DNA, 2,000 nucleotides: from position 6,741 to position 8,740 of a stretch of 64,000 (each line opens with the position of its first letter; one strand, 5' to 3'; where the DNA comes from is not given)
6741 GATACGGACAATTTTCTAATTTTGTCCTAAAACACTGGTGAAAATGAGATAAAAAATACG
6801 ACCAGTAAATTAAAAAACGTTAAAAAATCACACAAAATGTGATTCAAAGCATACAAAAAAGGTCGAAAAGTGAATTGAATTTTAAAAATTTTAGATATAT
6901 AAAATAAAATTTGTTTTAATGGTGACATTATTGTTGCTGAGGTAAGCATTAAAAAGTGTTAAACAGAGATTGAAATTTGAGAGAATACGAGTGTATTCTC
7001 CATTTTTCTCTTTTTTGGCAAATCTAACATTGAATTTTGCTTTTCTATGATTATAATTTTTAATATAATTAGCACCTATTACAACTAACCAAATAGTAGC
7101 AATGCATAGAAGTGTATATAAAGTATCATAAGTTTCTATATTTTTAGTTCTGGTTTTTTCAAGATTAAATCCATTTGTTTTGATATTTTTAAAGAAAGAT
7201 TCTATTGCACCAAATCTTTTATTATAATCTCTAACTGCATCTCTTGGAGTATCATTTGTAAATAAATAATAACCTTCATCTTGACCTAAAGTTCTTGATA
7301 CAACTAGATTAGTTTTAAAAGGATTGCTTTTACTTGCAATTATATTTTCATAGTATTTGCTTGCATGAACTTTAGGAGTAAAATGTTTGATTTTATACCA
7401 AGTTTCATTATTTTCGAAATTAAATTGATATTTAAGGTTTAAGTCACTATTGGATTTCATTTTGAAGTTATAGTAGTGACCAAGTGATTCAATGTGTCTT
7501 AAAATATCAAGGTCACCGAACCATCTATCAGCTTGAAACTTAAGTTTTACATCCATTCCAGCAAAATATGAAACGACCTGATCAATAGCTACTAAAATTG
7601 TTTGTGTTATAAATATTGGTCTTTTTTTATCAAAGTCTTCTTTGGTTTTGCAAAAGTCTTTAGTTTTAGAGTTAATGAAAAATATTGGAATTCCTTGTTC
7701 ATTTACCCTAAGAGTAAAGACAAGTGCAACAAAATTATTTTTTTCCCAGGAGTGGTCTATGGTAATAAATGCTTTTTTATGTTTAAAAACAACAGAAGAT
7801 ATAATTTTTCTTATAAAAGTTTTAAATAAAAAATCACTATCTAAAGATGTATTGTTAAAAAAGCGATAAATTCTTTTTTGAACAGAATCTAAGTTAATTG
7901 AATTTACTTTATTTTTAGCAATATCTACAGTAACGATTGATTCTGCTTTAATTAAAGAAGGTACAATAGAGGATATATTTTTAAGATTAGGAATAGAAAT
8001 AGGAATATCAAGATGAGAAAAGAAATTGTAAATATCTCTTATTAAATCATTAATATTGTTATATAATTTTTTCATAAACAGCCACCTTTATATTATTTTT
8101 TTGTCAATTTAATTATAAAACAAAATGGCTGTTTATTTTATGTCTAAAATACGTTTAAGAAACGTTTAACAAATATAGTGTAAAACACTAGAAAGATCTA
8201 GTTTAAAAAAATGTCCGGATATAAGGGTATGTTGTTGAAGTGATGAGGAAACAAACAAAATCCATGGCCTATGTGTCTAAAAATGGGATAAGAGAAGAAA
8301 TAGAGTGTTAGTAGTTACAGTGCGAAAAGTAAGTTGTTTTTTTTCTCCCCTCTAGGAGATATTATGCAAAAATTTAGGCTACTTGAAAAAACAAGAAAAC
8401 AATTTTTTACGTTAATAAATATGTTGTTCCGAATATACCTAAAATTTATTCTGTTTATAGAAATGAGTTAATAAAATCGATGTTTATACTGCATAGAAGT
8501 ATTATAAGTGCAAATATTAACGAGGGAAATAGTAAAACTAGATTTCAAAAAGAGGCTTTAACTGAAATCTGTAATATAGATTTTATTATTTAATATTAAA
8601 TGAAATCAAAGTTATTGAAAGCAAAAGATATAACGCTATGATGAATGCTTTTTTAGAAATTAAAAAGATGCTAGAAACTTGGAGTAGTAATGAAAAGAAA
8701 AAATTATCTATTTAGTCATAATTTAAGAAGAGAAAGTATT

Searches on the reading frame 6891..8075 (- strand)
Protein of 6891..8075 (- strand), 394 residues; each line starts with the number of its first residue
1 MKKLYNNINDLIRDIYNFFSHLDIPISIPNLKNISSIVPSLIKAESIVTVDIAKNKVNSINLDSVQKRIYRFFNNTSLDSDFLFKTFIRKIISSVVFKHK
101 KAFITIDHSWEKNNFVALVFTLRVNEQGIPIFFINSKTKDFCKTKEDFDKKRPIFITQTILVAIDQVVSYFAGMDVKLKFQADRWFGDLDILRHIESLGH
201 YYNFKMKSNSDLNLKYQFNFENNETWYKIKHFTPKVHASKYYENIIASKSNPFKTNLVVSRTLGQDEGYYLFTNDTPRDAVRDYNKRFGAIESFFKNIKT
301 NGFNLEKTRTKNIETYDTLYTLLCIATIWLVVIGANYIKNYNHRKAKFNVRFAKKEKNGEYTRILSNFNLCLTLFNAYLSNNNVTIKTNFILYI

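Call 8: search_protein_families(library=pfam, proteins=[window:6891-8075:-], max_evalue=0.01)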
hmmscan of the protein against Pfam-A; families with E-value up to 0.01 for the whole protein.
window:6891-8075:- (394 aa): 2 families
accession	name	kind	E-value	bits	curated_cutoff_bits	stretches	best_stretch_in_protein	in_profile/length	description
PF01609.27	DDE_Tnp_1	-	3.6e-06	27.3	23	1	182-326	82-197/200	Transposase DDE domain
PF13701.12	DDE_Tnp_1_4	-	0.0044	15.8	34.7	1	175-344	215-384/435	Transposase DDE domain group 1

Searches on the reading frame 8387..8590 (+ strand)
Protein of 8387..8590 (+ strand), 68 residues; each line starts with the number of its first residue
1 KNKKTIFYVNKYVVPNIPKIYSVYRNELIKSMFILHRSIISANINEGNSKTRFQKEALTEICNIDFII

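Call 79: search_protein_families(library=pfam, proteins=[window:8387-8590:+], max_evalue=10)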
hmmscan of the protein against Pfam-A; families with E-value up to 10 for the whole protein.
seq(68 aa): 1 family
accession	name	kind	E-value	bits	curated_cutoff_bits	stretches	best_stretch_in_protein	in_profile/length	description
PF22296.2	bAvd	-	0.015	16.2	40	1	12-60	16-59/107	bAvd-like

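Call 80: search_protein_families(library=ncbifam, proteins=[window:8387-8590:+], max_evalue=10)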
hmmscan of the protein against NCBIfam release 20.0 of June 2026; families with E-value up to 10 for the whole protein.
seq(68 aa): 0 families

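Call 99: search_protein_representatives(protein=window:8387-8590:+)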
Query: 68 residues. Proteins with E-value up to 0.001 (for the whole library): 12; up to 1e-10: 2; up to 1e-30: 0. The best 12 are listed.
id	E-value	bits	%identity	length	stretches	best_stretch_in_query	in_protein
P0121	1.5e-12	62.7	48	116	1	2-67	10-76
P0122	1.5e-12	62.7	50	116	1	2-67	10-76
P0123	1.0e-08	50.7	38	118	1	7-67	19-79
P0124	1.4e-08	50.3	43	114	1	6-66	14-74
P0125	2.2e-08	49.7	43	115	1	6-68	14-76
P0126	1.8e-07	46.7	44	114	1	1-66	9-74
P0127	3.2e-07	46.0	38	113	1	3-67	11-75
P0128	4.4e-06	42.4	42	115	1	4-68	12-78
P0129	5.0e-06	42.2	43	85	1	7-66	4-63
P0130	2.4e-05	40.1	35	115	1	6-67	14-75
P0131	1.1e-04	38.1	35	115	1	3-65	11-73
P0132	5.7e-04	35.8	32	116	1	5-67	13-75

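Call 100: search_protein_families(library=ncbifam, proteins=[P0121, P0122, P0123, P0124, P0125, P0126], max_evalue=0.01)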
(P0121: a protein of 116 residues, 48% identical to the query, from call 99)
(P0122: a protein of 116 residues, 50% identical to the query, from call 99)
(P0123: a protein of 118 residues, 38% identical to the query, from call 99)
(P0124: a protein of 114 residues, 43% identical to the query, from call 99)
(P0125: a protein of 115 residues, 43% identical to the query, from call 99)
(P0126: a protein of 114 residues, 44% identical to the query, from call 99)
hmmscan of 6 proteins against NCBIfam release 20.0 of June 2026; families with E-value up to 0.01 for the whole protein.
P0121 (116 aa): 1 family
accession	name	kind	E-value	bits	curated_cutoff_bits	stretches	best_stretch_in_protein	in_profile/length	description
NF033474.1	DivGenRetAVD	equivalog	1.5e-07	31.7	80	1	5-109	2-103/104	diversity-generating retroelement protein Avd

P0122 (116 aa): 1 family
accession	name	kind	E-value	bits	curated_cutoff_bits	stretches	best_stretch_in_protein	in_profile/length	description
NF033474.1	DivGenRetAVD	equivalog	3.4e-06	27.3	80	1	5-109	2-103/104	diversity-generating retroelement protein Avd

P0123 (118 aa): 1 family
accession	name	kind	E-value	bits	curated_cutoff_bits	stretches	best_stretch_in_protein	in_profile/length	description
NF033474.1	DivGenRetAVD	equivalog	5.8e-07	29.8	80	1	10-112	3-103/104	diversity-generating retroelement protein Avd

P0124 (114 aa): 1 family
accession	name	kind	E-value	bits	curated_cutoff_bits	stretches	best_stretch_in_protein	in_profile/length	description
NF033474.1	DivGenRetAVD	equivalog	4.8e-10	39.7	80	1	20-109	16-104/104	diversity-generating retroelement protein Avd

P0125 (115 aa): 2 families
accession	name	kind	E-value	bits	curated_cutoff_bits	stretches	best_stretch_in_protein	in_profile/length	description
NF033474.1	DivGenRetAVD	equivalog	7.9e-12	45.4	80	1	5-108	2-103/104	diversity-generating retroelement protein Avd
TIGR02436.1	TIGR02436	subfamily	0.0063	16.7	24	0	75-110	71-107/109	four helix bundle protein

P0126 (114 aa): 1 family
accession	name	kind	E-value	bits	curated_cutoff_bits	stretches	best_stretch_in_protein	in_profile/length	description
NF033474.1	DivGenRetAVD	equivalog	3.4e-06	27.3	80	1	5-108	2-103/104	diversity-generating retroelement protein Avd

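Call 102: find_homologous_proteins(query=P0121, max_evalue=0.00001)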
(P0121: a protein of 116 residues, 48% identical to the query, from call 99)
Query P0121 (116 aa): 2 proteins with E <= 0.00001 among 3 candidates.
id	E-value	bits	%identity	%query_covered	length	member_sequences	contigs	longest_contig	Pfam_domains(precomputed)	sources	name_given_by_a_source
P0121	5.8e-68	244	100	100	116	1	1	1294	PF22296.3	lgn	-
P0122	5.8e-35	138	59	99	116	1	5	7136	-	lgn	-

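Call 103: find_encoding_contigs(protein=P0122, flank=10000, max_places=5)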
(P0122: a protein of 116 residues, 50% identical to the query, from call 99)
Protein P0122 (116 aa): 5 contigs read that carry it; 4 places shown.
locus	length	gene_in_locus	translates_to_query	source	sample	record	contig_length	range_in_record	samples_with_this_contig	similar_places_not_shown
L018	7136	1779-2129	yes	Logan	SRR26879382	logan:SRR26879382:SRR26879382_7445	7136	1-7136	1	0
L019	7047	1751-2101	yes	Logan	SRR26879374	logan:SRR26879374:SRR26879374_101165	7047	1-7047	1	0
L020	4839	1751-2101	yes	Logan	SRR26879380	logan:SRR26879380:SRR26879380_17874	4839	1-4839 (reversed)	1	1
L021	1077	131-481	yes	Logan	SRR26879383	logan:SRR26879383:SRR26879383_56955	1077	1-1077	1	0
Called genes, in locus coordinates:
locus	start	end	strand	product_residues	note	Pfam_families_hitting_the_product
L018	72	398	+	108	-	PF00436:SSB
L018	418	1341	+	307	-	PF01351:RNase_HII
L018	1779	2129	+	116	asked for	-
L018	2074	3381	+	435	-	PF00078:RVT_1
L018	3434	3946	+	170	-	PF00753:Lactamase_B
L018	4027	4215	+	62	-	PF01637:ATPase_2 (weak), PF13173:AAA_14 (weak)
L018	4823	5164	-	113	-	PF09671:Spore_GerQ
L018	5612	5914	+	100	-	PF13173:AAA_14 (weak)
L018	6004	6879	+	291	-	PF02588:YitT_membrane, PF10035:DUF2179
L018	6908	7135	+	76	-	?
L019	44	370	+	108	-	PF00436:SSB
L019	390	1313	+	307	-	PF01351:RNase_HII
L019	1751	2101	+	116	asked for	-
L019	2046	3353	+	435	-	PF00078:RVT_1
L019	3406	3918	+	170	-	PF00753:Lactamase_B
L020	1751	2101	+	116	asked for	-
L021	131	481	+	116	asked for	-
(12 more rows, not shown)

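Call 106: search_protein_families(library=ncbifam, proteins=[L018:2074-3381:+], max_evalue=0.001)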
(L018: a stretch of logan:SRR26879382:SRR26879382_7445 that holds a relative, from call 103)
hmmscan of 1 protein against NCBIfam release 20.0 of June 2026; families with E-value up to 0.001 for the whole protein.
L018:2074-3381:+ (435 aa): 2 families
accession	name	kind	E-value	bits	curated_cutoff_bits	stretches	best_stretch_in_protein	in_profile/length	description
TIGR04416.1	group_II_RT_mat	equivalog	6.4e-19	68.3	300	2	27-187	2-163/353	group II intron reverse transcriptase/maturase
NF041747.1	Drt3a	equivalog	7.7e-07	28.8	200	1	207-349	131-286/412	antiviral reverse transcriptase Drt3a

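Call 112: search_protein_families(library=pfam, proteins=[L018:2074-3381:+], max_evalue=0.001)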
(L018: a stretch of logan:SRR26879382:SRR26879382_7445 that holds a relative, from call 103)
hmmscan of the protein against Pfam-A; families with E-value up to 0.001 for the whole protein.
L018:2074-3381:+ (435 aa): 1 family
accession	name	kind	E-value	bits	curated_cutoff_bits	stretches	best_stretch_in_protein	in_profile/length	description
PF00078.32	RVT_1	-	3.7e-10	40.3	29.6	1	82-324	7-204/205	Reverse transcriptase (RNA-dependent DNA polymerase)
